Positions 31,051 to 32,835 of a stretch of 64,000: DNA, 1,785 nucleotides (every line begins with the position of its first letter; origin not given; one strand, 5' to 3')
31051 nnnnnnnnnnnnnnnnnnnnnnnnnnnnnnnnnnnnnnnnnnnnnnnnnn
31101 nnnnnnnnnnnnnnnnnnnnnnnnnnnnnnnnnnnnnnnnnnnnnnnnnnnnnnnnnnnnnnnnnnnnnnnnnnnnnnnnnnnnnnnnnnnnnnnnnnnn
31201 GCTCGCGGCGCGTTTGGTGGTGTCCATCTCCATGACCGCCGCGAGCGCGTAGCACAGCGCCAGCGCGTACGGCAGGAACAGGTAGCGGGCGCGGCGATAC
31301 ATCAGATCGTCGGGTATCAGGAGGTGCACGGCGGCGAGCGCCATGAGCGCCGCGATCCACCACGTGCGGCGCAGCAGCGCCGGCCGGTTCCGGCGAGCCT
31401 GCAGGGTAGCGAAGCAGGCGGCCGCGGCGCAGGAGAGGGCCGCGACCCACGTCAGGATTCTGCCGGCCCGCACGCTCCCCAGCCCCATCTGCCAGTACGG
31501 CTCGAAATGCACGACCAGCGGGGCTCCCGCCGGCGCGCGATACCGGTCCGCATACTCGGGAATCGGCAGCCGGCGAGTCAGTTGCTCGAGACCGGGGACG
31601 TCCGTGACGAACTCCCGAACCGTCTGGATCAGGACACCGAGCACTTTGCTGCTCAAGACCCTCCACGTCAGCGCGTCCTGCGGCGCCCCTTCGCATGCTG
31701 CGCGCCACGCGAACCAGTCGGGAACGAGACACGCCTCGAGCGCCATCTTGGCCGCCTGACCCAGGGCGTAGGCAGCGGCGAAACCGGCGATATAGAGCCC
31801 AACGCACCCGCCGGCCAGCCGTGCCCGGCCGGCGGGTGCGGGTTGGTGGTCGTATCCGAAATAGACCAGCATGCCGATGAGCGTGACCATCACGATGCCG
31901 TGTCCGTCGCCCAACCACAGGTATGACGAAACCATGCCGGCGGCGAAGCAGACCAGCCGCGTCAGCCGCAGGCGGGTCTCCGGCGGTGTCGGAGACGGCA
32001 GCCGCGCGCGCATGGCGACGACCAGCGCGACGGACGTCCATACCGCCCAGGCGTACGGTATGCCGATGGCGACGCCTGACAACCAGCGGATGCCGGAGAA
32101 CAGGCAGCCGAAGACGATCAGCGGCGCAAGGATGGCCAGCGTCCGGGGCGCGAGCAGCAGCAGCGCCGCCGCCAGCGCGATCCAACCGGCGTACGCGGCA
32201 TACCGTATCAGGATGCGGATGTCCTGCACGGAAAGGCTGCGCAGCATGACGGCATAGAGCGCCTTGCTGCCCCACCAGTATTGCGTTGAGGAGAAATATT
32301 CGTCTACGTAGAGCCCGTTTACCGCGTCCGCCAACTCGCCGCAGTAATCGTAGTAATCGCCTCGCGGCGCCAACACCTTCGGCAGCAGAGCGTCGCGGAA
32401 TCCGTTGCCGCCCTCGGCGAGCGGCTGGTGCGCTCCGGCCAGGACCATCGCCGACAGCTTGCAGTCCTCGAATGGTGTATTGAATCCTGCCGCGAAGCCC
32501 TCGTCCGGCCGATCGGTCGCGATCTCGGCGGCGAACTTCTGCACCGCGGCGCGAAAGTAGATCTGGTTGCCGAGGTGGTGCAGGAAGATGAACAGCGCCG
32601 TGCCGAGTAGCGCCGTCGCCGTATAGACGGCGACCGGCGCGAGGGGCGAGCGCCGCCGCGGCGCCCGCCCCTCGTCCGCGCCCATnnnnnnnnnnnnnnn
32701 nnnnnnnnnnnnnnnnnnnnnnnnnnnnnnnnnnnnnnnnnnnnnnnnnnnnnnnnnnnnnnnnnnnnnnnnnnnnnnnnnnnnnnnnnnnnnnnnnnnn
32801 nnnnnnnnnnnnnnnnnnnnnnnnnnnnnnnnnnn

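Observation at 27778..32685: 1635-aa four-part fusion: unknown polytopic module + GT-C + duplicated Cys module + CE4 deacetylase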

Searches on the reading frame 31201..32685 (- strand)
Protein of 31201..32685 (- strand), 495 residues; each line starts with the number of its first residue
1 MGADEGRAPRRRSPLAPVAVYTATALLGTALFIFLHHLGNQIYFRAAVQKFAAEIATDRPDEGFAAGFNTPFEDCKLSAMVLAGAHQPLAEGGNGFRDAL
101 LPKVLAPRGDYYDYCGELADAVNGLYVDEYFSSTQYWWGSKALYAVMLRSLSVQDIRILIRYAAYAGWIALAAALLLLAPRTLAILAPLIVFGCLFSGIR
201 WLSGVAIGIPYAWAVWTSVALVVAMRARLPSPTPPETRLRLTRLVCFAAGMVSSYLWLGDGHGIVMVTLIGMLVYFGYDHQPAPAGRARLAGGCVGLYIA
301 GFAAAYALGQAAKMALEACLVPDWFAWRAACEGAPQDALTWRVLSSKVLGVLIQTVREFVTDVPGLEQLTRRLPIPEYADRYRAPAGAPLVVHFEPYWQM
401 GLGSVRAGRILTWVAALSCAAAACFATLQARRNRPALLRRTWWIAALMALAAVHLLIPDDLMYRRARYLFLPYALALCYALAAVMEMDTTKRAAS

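Call 8: search_protein_families(library=pfam, proteins=[window:31201-32685:-], max_evalue=10)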
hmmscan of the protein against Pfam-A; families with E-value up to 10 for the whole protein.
window:31201-32685:- (495 aa): 0 families

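Call 19: find_homologous_proteins(query=window:31228-32685:-)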
Query window:31228-32685:- (486 aa): 114 proteins with E <= 0.001 among 8000 candidates.
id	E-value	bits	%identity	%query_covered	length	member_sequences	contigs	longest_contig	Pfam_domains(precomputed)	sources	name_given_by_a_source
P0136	3.9e-154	532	56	94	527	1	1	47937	-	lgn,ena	-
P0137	1.0e-153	531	55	99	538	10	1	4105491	-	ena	-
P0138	3.5e-149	516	57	97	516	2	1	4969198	-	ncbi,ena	-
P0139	4.6e-149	516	54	93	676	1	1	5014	-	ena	-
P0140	1.2e-148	514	55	93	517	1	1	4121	-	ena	-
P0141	1.1e-144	501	56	93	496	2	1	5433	-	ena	-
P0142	7.1e-138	479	54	91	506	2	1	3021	-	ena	-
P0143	1.4e-110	389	44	98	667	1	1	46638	-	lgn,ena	-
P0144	1.1e-108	383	44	98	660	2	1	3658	-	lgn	-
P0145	1.5e-102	362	43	98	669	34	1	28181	-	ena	-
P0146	3.0e-99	351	42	98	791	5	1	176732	-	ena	-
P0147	1.4e-93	333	60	51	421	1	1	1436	-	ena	-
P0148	2.9e-81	292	39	98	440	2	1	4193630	-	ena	-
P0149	1.6e-79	286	42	97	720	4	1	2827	-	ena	-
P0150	4.0e-77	278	41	98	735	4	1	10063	-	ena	-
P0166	2.5e-72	263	36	98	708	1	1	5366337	-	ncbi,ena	-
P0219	3.4e-62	229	36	97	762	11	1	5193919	-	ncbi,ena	-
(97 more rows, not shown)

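Call 31: predict_structure(alignment_id=A2)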
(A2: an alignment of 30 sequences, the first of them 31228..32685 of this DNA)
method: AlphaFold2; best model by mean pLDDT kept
length: 486 residues; sequences in the alignment: 30
mean_pLDDT: 87.2   pTM: 0.89
mean pLDDT of the five models: 87.2, 84.9, 84.7, 84.0, 80.1
residues with pLDDT >= 90: 288; 70-90: 148; 50-70: 42; < 50: 8
segments of 3 or more residues with pLDDT < 50: 1-3, 385-389
pLDDT, mean of each block of 10 residues (from residue 1): 51 85 97 96 96 89 84 92 88 84 87 91 93 89 97 96 97 96 97 92 92 97 81 84 97 87 94 91 85 97 95 90 77 80 83 75 76 68 48 73 87 94 96 93 95 74 78 96 93
secondary structure, 60 per line:
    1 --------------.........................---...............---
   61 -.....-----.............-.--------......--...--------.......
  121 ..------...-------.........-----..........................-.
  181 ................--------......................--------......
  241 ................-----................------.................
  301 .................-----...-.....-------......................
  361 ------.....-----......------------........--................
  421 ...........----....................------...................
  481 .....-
elements in order: H15-39 H44-57 H62-66 H72-84 H95-100 E103-105 H114-122 E129-131 H139-147 H153-178 H180-196 H205-226 H235-256 H262-277 H284-317 H327-331 H339-360 H367-371 H377-382 H395-402 H405-431 H436-455 H462-485

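Call 33: fold_search(model_id=the predicted structure, library=pdb)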
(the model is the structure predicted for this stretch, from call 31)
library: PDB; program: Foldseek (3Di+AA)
matches with E <= 10: 318; with E <= 0.001: 0
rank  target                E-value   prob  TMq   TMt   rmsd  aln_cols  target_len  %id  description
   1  5uen_A                2.1e-01  0.15  0.11  0.13  25.0       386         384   14  Crystal structure of the human adenosine A1 receptor A1AR-bRIL in complex with the covalent antagonist DU172 at 3.2A r (released 2017-03-01)
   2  8b6l_I                2.7e-01  0.69  0.32  0.25  15.8       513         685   12  Subtomogram average of the human Sec61-TRAP-OSTA-translocon (released 2022-12-07)
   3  9ucp_A                3.3e-01  0.14  0.13  0.16  23.8       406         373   12  cryo-EM structure of M1 muscarinic acetylcholine receptor-alpha5 helix of G11 protein complex bound to iperoxo and nan (released 2025-10-29)
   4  4iaq                  4.7e-01  0.09  0.12  0.14  25.9       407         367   12  Crystal structure of the chimeric protein of 5-HT1B-BRIL in complex with dihydroergotamine (PSI Community Target) (released 2013-03-13)
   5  6tod_A                6.3e-01  0.12  0.12  0.17  22.4       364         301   12  Crystal structure of the Orexin-1 receptor in complex with EMPA (released 2020-01-01)
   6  8thi_A                6.6e-01  0.06  0.11  0.10  20.2       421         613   11  Cryo-EM structure of the Tripartite ATP-independent Periplasmic (TRAP) transporter SiaQM from Haemophilus influenzae ( (released 2023-11-22)
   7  6tod_B                7.1e-01  0.11  0.13  0.18  20.8       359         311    9  Crystal structure of the Orexin-1 receptor in complex with EMPA (released 2020-01-01)
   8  6tq6_B                7.4e-01  0.11  0.12  0.17  21.3       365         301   10  Crystal structure of the Orexin-1 receptor in complex with Compound 14 (released 2020-01-01)
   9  6to7_A                7.4e-01  0.10  0.12  0.17  21.5       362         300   11  Crystal structure of the Orexin-1 receptor in complex with suvorexant at 2.29 A resolution (released 2020-01-01)
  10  9ca3_B                7.4e-01  0.08  0.10  0.16  24.1       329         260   14  Crystal structure of MarE C280S in complex with cyanide bound heme and its native substrate, beta-methyl-L-tryptophan (released 2025-04-02)
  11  5uen_B                7.8e-01  0.09  0.11  0.13  25.6       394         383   12  Crystal structure of the human adenosine A1 receptor A1AR-bRIL in complex with the covalent antagonist DU172 at 3.2A r (released 2017-03-01)
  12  6tos_A                8.1e-01  0.11  0.13  0.18  22.4       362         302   10  Crystal structure of the Orexin-1 receptor in complex with GSK1059865 (released 2020-01-15)
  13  9w32_A                8.1e-01  0.10  0.12  0.14  25.4       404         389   12  antagonist 1-bound inactive SSTR5 structure (released 2026-01-21)
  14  8ibv_R                8.4e-01  0.10  0.12  0.18  21.2       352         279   12  Cryo-EM structure of the motilin-bound motilin receptor-Gq protein complex (released 2023-04-12)
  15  8zx4_R                9.1e-01  0.09  0.12  0.18  21.0       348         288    9  LPI-bound GPR55 in complex with G13 (released 2024-11-13)
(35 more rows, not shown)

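Call 34: search_protein_families(library=pfam, alignment_id=A2, max_evalue=1)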
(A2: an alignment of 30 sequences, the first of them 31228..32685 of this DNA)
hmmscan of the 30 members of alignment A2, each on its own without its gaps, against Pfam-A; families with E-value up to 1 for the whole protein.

A. member 1, window:31228-32685:- (486 aa): 0 families

B. families by the number of members that match (of 30 scanned): 7 families
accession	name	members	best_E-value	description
PF10973.13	DUF2799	2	0.088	Protein of unknown function (DUF2799)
PF20556.3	DUF6768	1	0.017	Family of unknown function (DUF6768)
PF12553.13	DUF3742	1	0.03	Protein of unknown function (DUF3742)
PF19978.4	Inovirus_G7P_2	1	0.39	Tail virion protein G7P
PF23124.1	Xre_MbcA_ParS-like_N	1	0.56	Antitoxin Xre/MbcA/ParS-like, N-terminal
PF14362.11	DUF4407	1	0.69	Domain of unknown function (DUF4407)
PF18422.6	TNFR_16_TM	1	0.73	Tumor necrosis factor receptor member 16 trans-membrane domain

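Call 35: search_solved_structures(query=A2, max_evalue=10)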
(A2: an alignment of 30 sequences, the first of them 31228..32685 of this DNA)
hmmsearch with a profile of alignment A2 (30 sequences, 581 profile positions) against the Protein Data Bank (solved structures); distinct sequences matched with E-value up to 10: 0.

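Call 37: find_related_loci(query=A2, collection=genome_contigs, flank=10000)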
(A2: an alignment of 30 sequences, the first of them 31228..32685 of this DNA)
Query A2 (486 aa) in genome_contigs; peptide patterns used: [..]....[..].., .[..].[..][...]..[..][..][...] (x = any residue, [..] = any of these).
56 stretches matched a pattern; 34 encode a relative of the query (tblastn E <= 1e-3); 28 distinct loci.
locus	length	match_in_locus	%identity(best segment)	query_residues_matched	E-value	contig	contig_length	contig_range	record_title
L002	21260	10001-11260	70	32-473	3e-164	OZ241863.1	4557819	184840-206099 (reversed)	MAG: Spirochaetia bacterium isolate 5eda55f6-7d73-4064-946f-addbc1f4c2cc genome assembly, chromosome: 1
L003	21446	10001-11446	57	18-486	2e-134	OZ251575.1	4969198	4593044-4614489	MAG: Spirochaetia bacterium isolate 617b14b6-7821-4a15-9039-de9782a91b86 genome assembly, chromosome: 1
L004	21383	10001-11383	41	11-486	1e-94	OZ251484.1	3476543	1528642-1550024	MAG: Dehalococcoidia bacterium isolate ef173376-b59c-4e26-81a4-37713676cc5d genome assembly, chromosome: 1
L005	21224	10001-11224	39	26-486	3e-76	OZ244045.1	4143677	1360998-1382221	MAG: Gammaproteobacteria bacterium isolate c0228bcb-c4b8-462a-94e7-08031748cab8 genome assembly, chromosome: 1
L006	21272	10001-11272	37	15-486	2e-74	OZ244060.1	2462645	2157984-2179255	MAG: Nitrospirales bacterium isolate 0e4000e4-4fa3-4ae7-86ba-393fbf4ea046 genome assembly, chromosome: 1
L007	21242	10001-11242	39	15-478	1e-72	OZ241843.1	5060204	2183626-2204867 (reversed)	MAG: Vicinamibacterales bacterium isolate d728d8a6-ce75-4a6f-b799-faf650d2db42 genome assembly, chromosome: 1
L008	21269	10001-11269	38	18-486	5e-72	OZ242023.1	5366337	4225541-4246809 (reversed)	MAG: Gammaproteobacteria bacterium isolate bb6fca1c-7aa0-4b6b-ab67-8beeb69306b8 genome assembly, chromosome: 1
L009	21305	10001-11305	38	2-486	5e-70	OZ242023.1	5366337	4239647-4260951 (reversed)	MAG: Gammaproteobacteria bacterium isolate bb6fca1c-7aa0-4b6b-ab67-8beeb69306b8 genome assembly, chromosome: 1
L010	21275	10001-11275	38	23-480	6e-69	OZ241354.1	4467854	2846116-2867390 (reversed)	MAG: Candidatus Azotimanducaceae bacterium isolate fd6274a0-af80-476c-b5c2-d40413de7012 genome assembly, chromosome: 1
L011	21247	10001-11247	50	19-486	8e-68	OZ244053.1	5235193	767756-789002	MAG: Terriglobia bacterium isolate c15e5db1-7159-4592-9896-25da90492a0a genome assembly, chromosome: 1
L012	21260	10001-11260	37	15-486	2e-67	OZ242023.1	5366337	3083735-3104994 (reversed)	MAG: Gammaproteobacteria bacterium isolate bb6fca1c-7aa0-4b6b-ab67-8beeb69306b8 genome assembly, chromosome: 1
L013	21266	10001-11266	37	10-486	3e-66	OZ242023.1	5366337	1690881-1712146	MAG: Gammaproteobacteria bacterium isolate bb6fca1c-7aa0-4b6b-ab67-8beeb69306b8 genome assembly, chromosome: 1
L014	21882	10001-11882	36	12-482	1e-65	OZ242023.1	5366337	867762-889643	MAG: Gammaproteobacteria bacterium isolate bb6fca1c-7aa0-4b6b-ab67-8beeb69306b8 genome assembly, chromosome: 1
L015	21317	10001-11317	34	13-480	2e-61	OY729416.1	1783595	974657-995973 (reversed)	MAG: Thermodesulfobacteriota bacterium isolate ba02c5ff-97d3-4768-ae28-618c4039653d genome assembly, chromosome: 1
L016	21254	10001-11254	38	18-486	9e-67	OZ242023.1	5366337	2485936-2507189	MAG: Gammaproteobacteria bacterium isolate bb6fca1c-7aa0-4b6b-ab67-8beeb69306b8 genome assembly, chromosome: 1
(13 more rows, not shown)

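Call 54: find_encoding_contigs(protein=P0137, flank=10000, max_places=1)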
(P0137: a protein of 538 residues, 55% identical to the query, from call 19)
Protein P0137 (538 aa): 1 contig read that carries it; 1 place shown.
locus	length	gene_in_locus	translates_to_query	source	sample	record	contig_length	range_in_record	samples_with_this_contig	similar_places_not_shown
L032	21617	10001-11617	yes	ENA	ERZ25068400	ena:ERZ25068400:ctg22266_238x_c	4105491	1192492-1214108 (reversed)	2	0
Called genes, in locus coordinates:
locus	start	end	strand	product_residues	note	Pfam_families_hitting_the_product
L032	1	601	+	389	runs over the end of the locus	PF12911:OppC_N, PF00528:BPD_transp_1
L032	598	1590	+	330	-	PF00005:ABC_tran, PF08352:oligo_HPY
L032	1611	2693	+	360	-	PF00005:ABC_tran, PF08352:oligo_HPY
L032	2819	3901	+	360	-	PF02012:BNR (faint), PF13088:BNR_2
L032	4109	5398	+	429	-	PF13859:BNR_3, PF02012:BNR (faint), PF15902:Sortilin-Vps10 (faint), PF13088:BNR_2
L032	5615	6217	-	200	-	-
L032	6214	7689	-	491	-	PF02463:SMC_N, PF13175:AAA_15 (weak), PF13476:AAA_23 (weak), PF13304:AAA_21, PF13175:AAA_15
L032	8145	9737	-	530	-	PF25852:DUF6242_C (faint), PF13385:Laminin_G_3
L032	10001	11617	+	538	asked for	-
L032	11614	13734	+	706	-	-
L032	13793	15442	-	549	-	PF00999:Na_H_Exchanger, PF02254:TrkA_N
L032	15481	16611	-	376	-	PF07995:GSDH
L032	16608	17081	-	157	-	PF04073:tRNA_edit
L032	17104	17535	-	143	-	PF06468:Spond_N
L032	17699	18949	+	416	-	PF14690:Zn_ribbon_ISL3, PF13542:HTH_Tnp_ISL3, PF01610:DDE_Tnp_ISL3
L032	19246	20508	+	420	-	-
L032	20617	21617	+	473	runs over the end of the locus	PF00089:Trypsin, PF13365:Trypsin_2, PF00595:PDZ (weak), PF13180:PDZ_2, PF14685:PDZ_Tricorn (faint), PF17820:PDZ_6, PF13180:PDZ_2 (weak), PF17820:PDZ_6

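Call 61: search_protein_representatives(alignment_id=A5)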
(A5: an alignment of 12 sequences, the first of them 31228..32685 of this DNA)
Query: 12 sequences, 486 profile positions. Proteins with E-value up to 0.001 (for the whole library): 215; up to 1e-10: 165; up to 1e-30: 114. The best 150 are listed.
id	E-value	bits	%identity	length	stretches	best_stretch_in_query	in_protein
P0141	1.4e-211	720.2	-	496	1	12-483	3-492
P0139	3.3e-199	679.4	-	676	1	3-481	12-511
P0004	7.1e-193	658.5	-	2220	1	3-481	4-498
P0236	2.7e-160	551.1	-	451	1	9-482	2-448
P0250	8.6e-148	509.8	-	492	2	9-326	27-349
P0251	1.1e-144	499.5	-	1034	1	7-476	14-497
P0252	4.6e-143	494.2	-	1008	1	13-478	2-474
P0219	3.1e-142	491.5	-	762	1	4-477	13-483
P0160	8.4e-141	486.7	-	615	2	4-311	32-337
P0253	6.1e-137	474.0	-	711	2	4-303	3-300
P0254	2.4e-136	472.1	-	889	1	4-480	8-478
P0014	7.1e-135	467.2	-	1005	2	3-186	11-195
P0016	4.0e-131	454.8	-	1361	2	3-309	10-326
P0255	5.8e-130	451.0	-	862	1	6-474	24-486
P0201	1.0e-129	450.2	-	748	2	7-304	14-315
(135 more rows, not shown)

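Call 63: search_protein_families(library=pfam, alignment_id=A6, max_evalue=0.1)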
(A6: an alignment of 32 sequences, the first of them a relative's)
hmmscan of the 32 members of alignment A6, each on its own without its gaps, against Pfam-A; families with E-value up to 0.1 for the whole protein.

A. member 1, P0321 (539 aa): 0 families

B. families by the number of members that match (of 32 scanned): 8 families
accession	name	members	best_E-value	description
PF09605.15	Trep_Strep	1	0.0049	Hypothetical bacterial integral membrane protein (Trep_Strep)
PF23540.2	DesK_N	1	0.0098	DesK N-terminal domain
PF06681.19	DUF1182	1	0.011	Protein of unknown function (DUF1182)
PF10786.14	HI_0552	1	0.031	HI_0552 protein family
PF00556.25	LHC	1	0.05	Antenna complex alpha/beta subunit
PF20303.3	YLATT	1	0.055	YEATS-Like-Associating Three TM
PF17461.7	DUF5423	1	0.059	Family of unknown function (DUF5423)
PF08525.16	OapA_N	1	0.079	Opacity-associated protein A N-terminal motif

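Call 64: search_solved_structures(query=A6, max_evalue=10)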
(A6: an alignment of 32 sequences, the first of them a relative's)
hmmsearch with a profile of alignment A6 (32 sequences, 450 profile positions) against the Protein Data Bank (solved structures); distinct sequences matched with E-value up to 10: 0.
